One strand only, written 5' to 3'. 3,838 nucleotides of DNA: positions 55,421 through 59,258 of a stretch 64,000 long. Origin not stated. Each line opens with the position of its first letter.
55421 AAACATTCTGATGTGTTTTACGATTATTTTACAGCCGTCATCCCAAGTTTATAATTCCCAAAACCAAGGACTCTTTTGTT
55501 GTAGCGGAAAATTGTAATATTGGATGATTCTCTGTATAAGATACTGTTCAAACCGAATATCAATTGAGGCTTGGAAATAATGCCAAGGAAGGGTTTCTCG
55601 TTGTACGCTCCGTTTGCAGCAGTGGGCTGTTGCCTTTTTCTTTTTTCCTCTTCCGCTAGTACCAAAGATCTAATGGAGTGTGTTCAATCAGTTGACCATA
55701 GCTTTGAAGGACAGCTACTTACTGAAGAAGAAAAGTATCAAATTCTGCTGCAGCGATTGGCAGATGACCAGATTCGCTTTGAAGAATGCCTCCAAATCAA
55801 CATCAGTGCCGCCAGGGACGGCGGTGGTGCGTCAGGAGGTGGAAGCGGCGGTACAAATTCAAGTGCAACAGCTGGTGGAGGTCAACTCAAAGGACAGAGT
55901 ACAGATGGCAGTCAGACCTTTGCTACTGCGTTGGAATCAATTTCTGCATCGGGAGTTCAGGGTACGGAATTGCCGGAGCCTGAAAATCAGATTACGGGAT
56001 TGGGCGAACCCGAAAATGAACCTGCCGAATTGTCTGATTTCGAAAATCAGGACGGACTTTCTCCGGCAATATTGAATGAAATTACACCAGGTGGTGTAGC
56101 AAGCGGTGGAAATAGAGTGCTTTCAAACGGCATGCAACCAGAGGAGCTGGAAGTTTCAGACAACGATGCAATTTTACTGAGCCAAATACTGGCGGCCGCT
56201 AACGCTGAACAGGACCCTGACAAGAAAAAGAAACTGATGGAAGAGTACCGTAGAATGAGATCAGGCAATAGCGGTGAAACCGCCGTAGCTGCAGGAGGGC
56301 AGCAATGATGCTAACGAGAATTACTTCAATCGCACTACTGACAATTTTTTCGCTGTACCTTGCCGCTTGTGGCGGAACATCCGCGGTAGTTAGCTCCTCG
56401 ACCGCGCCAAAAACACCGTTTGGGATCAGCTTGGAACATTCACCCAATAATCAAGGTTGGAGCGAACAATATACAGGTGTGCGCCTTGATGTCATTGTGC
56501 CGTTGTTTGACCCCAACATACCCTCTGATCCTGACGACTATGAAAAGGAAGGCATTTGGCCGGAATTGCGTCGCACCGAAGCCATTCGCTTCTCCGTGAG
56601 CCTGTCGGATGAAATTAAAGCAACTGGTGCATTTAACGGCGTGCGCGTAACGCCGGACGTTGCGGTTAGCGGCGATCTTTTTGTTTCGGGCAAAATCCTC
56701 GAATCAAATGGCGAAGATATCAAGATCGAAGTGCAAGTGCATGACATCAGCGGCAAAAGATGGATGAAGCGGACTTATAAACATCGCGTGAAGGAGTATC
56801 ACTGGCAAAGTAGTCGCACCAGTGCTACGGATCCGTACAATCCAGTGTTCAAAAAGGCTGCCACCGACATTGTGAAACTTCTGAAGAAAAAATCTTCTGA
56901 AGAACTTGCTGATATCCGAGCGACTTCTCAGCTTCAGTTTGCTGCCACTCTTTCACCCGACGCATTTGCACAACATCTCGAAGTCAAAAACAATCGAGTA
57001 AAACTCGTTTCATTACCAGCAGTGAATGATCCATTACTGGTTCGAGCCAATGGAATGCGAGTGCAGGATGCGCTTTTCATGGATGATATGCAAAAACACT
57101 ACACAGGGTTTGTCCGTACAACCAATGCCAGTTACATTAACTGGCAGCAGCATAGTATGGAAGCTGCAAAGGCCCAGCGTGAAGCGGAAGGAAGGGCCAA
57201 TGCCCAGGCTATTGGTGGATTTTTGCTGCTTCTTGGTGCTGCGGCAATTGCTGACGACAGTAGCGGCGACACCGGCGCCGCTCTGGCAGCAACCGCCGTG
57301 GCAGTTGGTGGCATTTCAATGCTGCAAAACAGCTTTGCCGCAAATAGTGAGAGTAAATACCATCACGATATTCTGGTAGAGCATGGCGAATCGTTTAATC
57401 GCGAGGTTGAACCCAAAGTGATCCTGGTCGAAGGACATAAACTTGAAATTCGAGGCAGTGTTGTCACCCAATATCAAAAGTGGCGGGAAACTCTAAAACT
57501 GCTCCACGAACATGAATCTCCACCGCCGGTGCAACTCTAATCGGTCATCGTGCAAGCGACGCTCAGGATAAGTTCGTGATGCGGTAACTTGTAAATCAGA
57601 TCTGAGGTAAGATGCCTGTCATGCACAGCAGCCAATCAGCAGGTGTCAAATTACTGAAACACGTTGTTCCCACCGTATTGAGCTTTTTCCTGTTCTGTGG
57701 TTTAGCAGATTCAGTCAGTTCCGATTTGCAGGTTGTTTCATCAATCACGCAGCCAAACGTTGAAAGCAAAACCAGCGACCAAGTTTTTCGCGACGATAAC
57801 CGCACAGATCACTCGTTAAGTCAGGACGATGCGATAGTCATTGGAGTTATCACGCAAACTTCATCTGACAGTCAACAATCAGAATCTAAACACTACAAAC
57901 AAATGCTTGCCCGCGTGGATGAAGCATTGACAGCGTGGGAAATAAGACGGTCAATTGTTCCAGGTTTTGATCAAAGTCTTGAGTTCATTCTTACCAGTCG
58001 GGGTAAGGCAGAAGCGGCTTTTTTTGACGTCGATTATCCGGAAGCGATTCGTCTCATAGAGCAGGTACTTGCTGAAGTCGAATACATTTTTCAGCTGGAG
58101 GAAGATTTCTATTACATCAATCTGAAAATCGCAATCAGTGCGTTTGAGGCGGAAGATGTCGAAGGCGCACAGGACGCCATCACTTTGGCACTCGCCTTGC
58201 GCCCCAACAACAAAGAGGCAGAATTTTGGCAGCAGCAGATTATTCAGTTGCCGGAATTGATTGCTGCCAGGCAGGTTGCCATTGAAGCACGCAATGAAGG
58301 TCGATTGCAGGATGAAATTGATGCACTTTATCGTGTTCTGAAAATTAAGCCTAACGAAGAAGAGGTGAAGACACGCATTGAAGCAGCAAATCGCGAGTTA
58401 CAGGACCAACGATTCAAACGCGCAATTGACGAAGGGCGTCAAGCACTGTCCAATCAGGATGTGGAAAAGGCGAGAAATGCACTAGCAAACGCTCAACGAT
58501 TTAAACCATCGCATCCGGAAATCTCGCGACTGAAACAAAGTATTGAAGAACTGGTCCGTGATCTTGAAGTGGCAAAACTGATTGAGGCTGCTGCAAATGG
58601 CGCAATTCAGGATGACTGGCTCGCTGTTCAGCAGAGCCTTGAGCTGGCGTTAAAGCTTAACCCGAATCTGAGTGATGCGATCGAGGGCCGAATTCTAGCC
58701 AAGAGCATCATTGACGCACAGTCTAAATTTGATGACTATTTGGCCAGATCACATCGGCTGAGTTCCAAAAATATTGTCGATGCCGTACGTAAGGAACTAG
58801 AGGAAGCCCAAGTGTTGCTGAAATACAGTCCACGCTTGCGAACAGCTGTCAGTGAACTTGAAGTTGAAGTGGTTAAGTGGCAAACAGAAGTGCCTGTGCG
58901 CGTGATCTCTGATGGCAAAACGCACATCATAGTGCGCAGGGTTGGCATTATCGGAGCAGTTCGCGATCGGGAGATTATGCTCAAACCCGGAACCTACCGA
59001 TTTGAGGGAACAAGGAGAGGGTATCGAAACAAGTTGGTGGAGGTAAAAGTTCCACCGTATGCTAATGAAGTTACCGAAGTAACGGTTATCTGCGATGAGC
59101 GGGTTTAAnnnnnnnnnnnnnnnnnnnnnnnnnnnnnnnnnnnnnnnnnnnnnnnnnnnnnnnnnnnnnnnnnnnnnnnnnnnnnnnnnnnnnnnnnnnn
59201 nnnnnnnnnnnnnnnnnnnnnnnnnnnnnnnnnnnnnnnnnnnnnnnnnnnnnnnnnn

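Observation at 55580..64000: Candidate undescribed envelope machine: ExbB-like channel + two ExbD-TM/coiled-coil/vWA proteins + PEGA-FGE and TPR-PEGA proteins in one tightly coupled operon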

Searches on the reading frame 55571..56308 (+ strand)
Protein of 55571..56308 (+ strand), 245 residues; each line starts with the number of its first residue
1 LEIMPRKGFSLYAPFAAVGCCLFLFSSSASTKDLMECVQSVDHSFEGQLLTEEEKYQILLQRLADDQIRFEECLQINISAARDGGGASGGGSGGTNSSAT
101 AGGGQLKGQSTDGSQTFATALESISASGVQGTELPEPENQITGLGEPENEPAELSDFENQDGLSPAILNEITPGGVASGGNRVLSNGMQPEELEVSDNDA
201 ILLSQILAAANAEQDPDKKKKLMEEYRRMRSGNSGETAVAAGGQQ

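Call 4: search_protein_families(library=pfam, proteins=[window:55571-56308:+], max_evalue=0.1)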
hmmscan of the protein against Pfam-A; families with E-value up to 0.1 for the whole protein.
window:55571-56308:+ (245 aa): 0 families

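Call 5: search_protein_families(library=ncbifam, proteins=[window:55571-56308:+], max_evalue=0.1)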
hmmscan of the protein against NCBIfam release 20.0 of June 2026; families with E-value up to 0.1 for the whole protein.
window:55571-56308:+ (245 aa): 0 families

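Call 6: search_protein_families(library=padloc, proteins=[window:55571-56308:+], max_evalue=0.1)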
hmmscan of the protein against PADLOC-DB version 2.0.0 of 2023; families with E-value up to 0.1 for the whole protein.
window:55571-56308:+ (245 aa): 0 families

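Call 59: search_protein_families(library=pfam, alignment_id=A6, max_evalue=1)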
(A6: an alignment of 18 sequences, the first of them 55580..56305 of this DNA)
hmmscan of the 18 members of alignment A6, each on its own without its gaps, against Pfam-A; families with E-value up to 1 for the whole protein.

A. member 1, window:55580-56305:+ (242 aa): 0 families

B. families by the number of members that match (of 18 scanned): 7 families
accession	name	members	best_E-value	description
PF12300.13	RhlB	1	0.0043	ATP-dependent RNA helicase RhlB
PF22584.1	CFAP143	1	0.036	Cilia- and flagella-associated protein 143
PF06337.17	DUSP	1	0.042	DUSP domain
PF18168.6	PPL5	1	0.1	Prim-pol family 5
PF01702.25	TGT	1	0.19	Queuine tRNA-ribosyltransferase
PF10961.13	SelK_SelG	1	0.19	Selenoprotein SelK_SelG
PF02862.22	DDHD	1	0.86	DDHD domain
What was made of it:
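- Tried and rejected: Pfam on 18 g1 homologues gave only scattered chance hits (call 59).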

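Call 60: search_solved_structures(query=A6, max_evalue=5)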
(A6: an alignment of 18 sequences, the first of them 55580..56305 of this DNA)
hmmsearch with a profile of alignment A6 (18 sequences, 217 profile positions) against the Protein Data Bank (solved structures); distinct sequences matched with E-value up to 5: 1.
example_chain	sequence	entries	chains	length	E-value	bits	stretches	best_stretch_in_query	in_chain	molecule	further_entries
9d7y_A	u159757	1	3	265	2.2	11.2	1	40-108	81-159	scFv corresponding to human autoantibody b96.11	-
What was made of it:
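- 55580..56308 (+): g1: exported 242-aa protein (245 aa from the TTG at 55571). It has a signal peptide, two invariant Cys (C37 and C73 in 245-aa numbering), a Gly/Ser-rich disordered middle, and a conserved C-terminal helix (…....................…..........). No Pfam, NCBIfam or PDB match (calls 4, 5, 59, 60).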

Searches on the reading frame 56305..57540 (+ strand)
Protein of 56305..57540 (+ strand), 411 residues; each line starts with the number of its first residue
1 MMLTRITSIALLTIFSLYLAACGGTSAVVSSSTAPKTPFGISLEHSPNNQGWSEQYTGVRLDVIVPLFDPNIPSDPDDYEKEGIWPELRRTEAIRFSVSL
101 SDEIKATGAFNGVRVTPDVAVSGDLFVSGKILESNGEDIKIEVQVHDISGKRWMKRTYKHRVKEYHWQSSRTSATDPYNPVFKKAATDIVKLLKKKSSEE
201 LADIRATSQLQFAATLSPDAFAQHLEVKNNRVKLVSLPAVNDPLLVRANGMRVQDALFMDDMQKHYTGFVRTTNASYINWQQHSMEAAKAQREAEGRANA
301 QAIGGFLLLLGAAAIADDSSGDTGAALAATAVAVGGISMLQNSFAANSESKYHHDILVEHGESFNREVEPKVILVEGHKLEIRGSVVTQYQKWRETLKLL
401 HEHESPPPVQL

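Call 4: search_protein_families(library=pfam, proteins=[window:56305-57540:+], max_evalue=0.1)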
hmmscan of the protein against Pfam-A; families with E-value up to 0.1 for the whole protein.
window:56305-57540:+ (411 aa): 0 families

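Call 5: search_protein_families(library=ncbifam, proteins=[window:56305-57540:+], max_evalue=0.1)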
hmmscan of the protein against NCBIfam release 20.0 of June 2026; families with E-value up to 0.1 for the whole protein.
window:56305-57540:+ (411 aa): 0 families

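Call 6: search_protein_families(library=padloc, proteins=[window:56305-57540:+], max_evalue=0.1)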
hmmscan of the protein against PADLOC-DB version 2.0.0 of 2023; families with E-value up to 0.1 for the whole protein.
window:56305-57540:+ (411 aa): 0 families

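Call 33: find_homologous_proteins(query=window:56305-57540:+)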
Query window:56305-57540:+ (411 aa): 171 proteins with E <= 0.001 among 8000 candidates; the best 120 are listed.
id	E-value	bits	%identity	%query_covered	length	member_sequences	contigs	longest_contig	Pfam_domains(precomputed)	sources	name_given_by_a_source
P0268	1.8e-253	859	93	100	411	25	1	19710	-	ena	-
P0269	1.6e-162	559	61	100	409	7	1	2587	-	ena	-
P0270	1.2e-158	546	58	100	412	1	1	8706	-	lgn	-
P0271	2.9e-158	545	63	95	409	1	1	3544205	-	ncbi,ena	-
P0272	6.4e-158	544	60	100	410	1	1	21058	-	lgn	-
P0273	2.4e-157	542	60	100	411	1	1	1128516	-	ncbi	-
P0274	1.2e-156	540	59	99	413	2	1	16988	-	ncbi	-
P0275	1.1e-153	530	59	100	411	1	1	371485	-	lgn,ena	-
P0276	1.3e-150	520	59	99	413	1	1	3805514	-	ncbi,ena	-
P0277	1.5e-149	516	57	100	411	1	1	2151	-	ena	-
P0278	9.1e-149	514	56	100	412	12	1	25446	-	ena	-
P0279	8.4e-144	498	55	99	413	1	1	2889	-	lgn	-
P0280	1.1e-143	497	54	99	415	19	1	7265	-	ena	-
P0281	5.3e-136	472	51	100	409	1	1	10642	-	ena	-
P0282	3.3e-135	469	51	100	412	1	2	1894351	-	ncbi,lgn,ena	-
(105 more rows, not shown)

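Call 37: search_solved_structures(query=A3, max_evalue=1)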
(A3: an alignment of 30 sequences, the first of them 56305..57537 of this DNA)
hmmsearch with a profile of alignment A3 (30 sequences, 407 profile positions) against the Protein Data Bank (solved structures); distinct sequences matched with E-value up to 1: 0.
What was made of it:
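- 56305..57540 (+): g2: 411-aa lipoprotein (lipobox LAAC, Cys22, Gly at +2). It has an alpha/beta domain at 60-235 and a long helical hairpin at 243-365 with a hydrophobic Gly/Ala-rich tip at 305-340. No Pfam or PDB sequence hit (calls 4, 37).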

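Call 44: predict_structure(alignment_id=A3)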
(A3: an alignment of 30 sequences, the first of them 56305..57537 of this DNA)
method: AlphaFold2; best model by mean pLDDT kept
length: 411 residues; sequences in the alignment: 30
mean_pLDDT: 77.7   pTM: 0.73
mean pLDDT of the five models: 77.7, 77.2, 74.5, 74.3, 73.0
residues with pLDDT >= 90: 149; 70-90: 150; 50-70: 51; < 50: 61
segments of 3 or more residues with pLDDT < 50: 21-43, 45-54, 311-313, 315-336
pLDDT, mean of each block of 10 residues (from residue 1): 62 65 37 39 46 57 96 87 84 95 95 91 95 91 96 97 81 83 97 93 94 91 91 89 87 91 90 89 81 75 56 43 40 48 65 82 70 78 87 89 67 41
secondary structure, 60 per line:
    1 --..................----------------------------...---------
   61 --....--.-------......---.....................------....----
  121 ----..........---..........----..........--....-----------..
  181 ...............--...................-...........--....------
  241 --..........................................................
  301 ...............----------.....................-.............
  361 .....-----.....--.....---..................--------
elements in order: H3-20 E63-66 H77-82 H86-106 E113-116 E125-134 E138-147 E152-161 H164-167 H179-195 H198-216 H218-224 E225-228 E231-234 H243-315 H326-346 H348-365 E371-375 E378-382 H386-403
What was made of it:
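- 56305..57540 (+): AF2 model: pLDDT 77.7, pTM 0.73 (call 44).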

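Call 48: fold_search(model_id=the predicted structure, library=pdb)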
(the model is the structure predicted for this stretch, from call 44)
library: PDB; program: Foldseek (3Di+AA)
matches with E <= 10: 792; with E <= 0.001: 2
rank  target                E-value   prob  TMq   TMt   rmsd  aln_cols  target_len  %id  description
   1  5t11_D                2.4e-04  1.00  0.19  0.52   7.4       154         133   17  PelC L103M dodecamer from Paraburkholderia phytofirmans, space group C2 (released 2017-03-15)
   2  4r40_A                4.5e-04  1.00  0.20  0.20   6.9       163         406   13  Crystal Structure of TolB/Pal complex from Yersinia pestis. (released 2014-09-03)
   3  4pwz_A                1.7e-03  1.00  0.18  0.19   6.8       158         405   13  Crystal structure of TolB protein from Yersinia pestis CO92 (released 2014-04-02)
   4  1c5k                  1.8e-03  1.00  0.20  0.21   5.0       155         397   12  THE STRUCTURE OF TOLB, AN ESSENTIAL COMPONENT OF THE TOL-DEPENDENT TRANSLOCATION SYSTEM AND ITS INTERACTIONS WITH THE TR (released 2000-12-06)
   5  4pwz_B                1.8e-03  1.00  0.19  0.20   7.2       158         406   14  Crystal structure of TolB protein from Yersinia pestis CO92 (released 2014-04-02)
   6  8h1s_B                2.1e-03  0.96  0.17  0.33  10.4       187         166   10  Crystal structure of apo-LptDE complex (released 2023-10-11)
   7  3iax_A                2.6e-03  1.00  0.20  0.21   5.6       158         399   11  The crystal structure of the TolB box of Colicin A in complex with TolB reveals important differences in the recruitme (released 2009-10-13)
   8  2hqs_B                2.7e-03  1.00  0.20  0.21   6.9       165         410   13  Crystal structure of TolB/Pal complex (released 2007-04-03)
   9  9n6b_A                5.1e-03  0.23  0.13  0.11  24.7       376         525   10  Structure of the retron IA complex with HNH nuclease in the "up" orientation (released 2025-04-23)
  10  2w8b_B                5.7e-03  1.00  0.21  0.21   5.2       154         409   12  Crystal structure of processed TolB in complex with Pal (released 2009-02-17)
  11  2n8x_MODEL_1_A        5.7e-03  0.84  0.17  0.32  11.1       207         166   10  Solution structure of LptE from Pseudomonas Aerigunosa (released 2016-05-25)
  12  2ivz_D                6.0e-03  1.00  0.20  0.21   6.6       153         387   11  Structure of TolB in complex with a peptide of the colicin E9 T- domain (released 2006-08-16)
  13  2w8b_A                6.3e-03  1.00  0.20  0.20   5.6       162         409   12  Crystal structure of processed TolB in complex with Pal (released 2009-02-17)
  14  4jml_A                7.5e-03  1.00  0.20  0.20   4.6       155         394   11  Crystal structure of the TolB(P201C)-ColicinE9 TBE peptide(A33C) complex. (released 2013-07-17)
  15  2ivz_A                7.9e-03  1.00  0.19  0.20   5.3       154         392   10  Structure of TolB in complex with a peptide of the colicin E9 T- domain (released 2006-08-16)
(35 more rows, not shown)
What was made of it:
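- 56305..57540 (+): Foldseek PDB top hits are PelC (E 2.4e-4, TMt 0.52-0.57), the TolB N-domain and LptE (call 48).
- The g2 model resembles PelC, TolB-N and LptE (calls 44, 48). The g2 fold matches are marginal (best E 2e-4, TMq about 0.2, call 48).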

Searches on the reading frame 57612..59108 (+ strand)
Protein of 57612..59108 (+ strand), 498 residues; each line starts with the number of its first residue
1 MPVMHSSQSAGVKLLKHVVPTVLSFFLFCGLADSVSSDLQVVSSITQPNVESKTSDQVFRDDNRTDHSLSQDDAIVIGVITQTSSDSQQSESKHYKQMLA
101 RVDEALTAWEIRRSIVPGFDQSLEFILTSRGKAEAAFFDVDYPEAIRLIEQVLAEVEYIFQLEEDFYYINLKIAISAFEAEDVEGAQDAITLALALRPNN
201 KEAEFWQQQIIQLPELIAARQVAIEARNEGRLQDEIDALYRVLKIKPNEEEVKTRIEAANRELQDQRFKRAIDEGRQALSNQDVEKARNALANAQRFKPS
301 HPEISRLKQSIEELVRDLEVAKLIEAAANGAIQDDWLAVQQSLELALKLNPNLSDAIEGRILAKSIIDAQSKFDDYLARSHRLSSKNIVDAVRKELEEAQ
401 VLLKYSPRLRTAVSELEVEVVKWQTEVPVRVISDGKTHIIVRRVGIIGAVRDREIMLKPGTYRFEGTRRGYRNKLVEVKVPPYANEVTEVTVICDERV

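Call 4: search_protein_families(library=pfam, proteins=[window:57612-59108:+], max_evalue=0.1)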
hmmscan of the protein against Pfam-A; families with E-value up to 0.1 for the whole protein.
window:57612-59108:+ (498 aa): 4 families
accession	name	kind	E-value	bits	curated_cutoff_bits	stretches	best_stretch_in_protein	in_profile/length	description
PF13432.12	TPR_16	-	0.0068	17.3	32.7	0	171-206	1-36/65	Tetratricopeptide repeat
PF07719.23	TPR_2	-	0.019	15.5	27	0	173-200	7-34/34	Tetratricopeptide repeat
PF23914.1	TPR_CcmH_CycH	-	0.027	14.7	42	0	275-304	57-86/158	Cytochrome c-type biogenesis protein H TPR domain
PF07219.19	HemY_N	-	0.059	13.9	31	0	253-307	44-97/107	HemY protein N-terminus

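Call 5: search_protein_families(library=ncbifam, proteins=[window:57612-59108:+], max_evalue=0.1)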
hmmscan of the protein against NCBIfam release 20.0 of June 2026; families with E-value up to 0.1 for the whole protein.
window:57612-59108:+ (498 aa): 4 families
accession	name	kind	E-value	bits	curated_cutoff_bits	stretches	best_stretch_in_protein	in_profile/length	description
NF038257.2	exopoly_VpsP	subfamily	0.01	15.4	125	0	278-355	44-119/213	VpsP family polysaccharide biosynthesis protein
NF033762.1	social_mot_Tgl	equivalog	0.01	15.2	225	0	221-295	36-110/252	social motility TPR repeat lipoprotein Tgl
TIGR02552.1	LcrH_SycD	equivalog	0.074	12.8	104.8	0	280-316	98-134/136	SycD/LcrH family type III secretion system chaperone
NF042912.1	Amuc_1098_fam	equivalog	0.086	10.8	750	1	255-400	28-163/805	Amuc_1098 family type IV pilus outer membrane protein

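Call 6: search_protein_families(library=padloc, proteins=[window:57612-59108:+], max_evalue=0.1)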
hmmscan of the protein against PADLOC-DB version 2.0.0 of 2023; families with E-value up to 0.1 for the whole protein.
window:57612-59108:+ (498 aa): 0 families

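Call 61: search_solved_structures(query=A5, max_evalue=1)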
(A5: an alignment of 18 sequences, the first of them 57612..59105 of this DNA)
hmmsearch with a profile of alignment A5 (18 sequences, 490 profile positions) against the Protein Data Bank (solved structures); distinct sequences matched with E-value up to 1: 59.
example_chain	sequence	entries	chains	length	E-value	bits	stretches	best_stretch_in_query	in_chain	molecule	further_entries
9qhb_A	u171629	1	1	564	1.6e-11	47.2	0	129-198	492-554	Engineered tetratricopeptide repeat protein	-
8bu0_A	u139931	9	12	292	1.1e-10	44.4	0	129-196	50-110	Consensus tetratricopeptide repeat protein | Crystal structure of an 8-repeat consensus TPR superhelix with Zinc. | Monomer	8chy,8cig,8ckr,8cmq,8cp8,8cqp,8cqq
9qhc_A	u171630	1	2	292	3.3e-08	36.3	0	129-196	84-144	Engineered tetratricopeptide repeat protein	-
7obi_A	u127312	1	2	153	2.8e-07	33.2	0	217-249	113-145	CTPR-rv4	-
7uni_A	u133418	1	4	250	5e-06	29.1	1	100-153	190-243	SP2-ZnPPaM designed chlorophyll dimer protein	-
7unh_A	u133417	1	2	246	6e-06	28.8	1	100-153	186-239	SP2 designed chlorophyll dimer protein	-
2fo7_A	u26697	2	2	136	1.2e-05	27.8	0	169-196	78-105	SYNTHETIC CONSENSUS TPR PROTEIN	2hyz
8ch0_A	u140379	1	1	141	1.3e-05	27.7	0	169-196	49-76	Consensus tetratricopeptide repeat protein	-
4gco_A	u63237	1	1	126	3.8e-05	26.2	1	314-353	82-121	Protein STI-1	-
1na0_A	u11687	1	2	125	6.9e-05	25.3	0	169-198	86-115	designed protein CTPR3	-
2wqh_A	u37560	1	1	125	0.00011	24.6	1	129-196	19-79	CTPR3Y3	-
7bev_A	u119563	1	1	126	0.00055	22.3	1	211-259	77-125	Sperm-associated antigen 1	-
8glt_1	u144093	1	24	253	0.00066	22.1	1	11-153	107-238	C2-chlorophyll-comp_O32-15_ctermHis, polyalanine model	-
3kd7_A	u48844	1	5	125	0.00083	21.8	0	170-198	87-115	CTPR390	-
1na3_A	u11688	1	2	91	0.0013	21.1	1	169-198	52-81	designed protein CTPR2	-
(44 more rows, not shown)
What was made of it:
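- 57612..59108 (+): g3: 498-aa protein with an N-terminal signal or signal-anchor, TPR repeats (about 130-370) and a C-terminal PEGA-like beta-sandwich (about 425-498). Profile versus PDB consensus TPR gives 1.6e-11 (call 61).
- Checked: It is clear at profile level (1.6e-11 to consensus TPR, call 61).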

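Call 62: search_protein_families(library=pfam, alignment_id=A5, max_evalue=0.1)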
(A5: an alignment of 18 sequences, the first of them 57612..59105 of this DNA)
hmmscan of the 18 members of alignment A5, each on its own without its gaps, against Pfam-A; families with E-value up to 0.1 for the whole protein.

A. member 1, window:57612-59105:+ (498 aa): 4 families
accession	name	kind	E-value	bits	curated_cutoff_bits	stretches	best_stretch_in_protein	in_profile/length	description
PF13432.12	TPR_16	-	0.0068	17.3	32.7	0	171-206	1-36/65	Tetratricopeptide repeat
PF07719.23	TPR_2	-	0.019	15.5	27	0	173-200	7-34/34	Tetratricopeptide repeat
PF23914.1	TPR_CcmH_CycH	-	0.027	14.7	42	0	275-304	57-86/158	Cytochrome c-type biogenesis protein H TPR domain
PF07219.19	HemY_N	-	0.059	13.9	31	0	253-307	44-97/107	HemY protein N-terminus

B. families by the number of members that match (of 18 scanned): 39 families (the first 25 are shown)
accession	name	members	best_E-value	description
PF07719.23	TPR_2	11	9e-09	Tetratricopeptide repeat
PF13428.12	TPR_14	7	2.1e-06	Tetratricopeptide repeat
PF00515.34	TPR_1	6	0.00029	Tetratricopeptide repeat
PF14559.12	TPR_19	5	8.8e-06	Tetratricopeptide repeat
PF13371.12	TPR_9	4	0.0023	Tetratricopeptide repeat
PF07219.19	HemY_N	4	0.0062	HemY protein N-terminus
PF13432.12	TPR_16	3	0.00098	Tetratricopeptide repeat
PF13414.12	TPR_11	3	0.0029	TPR repeat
PF02064.20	MAS20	2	0.0011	MAS20 protein import receptor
PF13181.12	TPR_8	2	0.0045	Tetratricopeptide repeat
PF14853.12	Fis1_TPR_C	2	0.042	Fis1 C-terminal tetratricopeptide repeat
PF13424.12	TPR_12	1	0.0016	Tetratricopeptide repeat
PF24575.1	TPR_Slam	1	0.0026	Surface lipoprotein assembly modifier, N-terminal TPR repeats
PF10399.14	UCR_Fe-S_N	1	0.0027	Ubiquitinol-cytochrome C reductase Fe-S subunit TAT signal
PF25089.1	DUF7804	1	0.0033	Domain of unknown function (DUF7804)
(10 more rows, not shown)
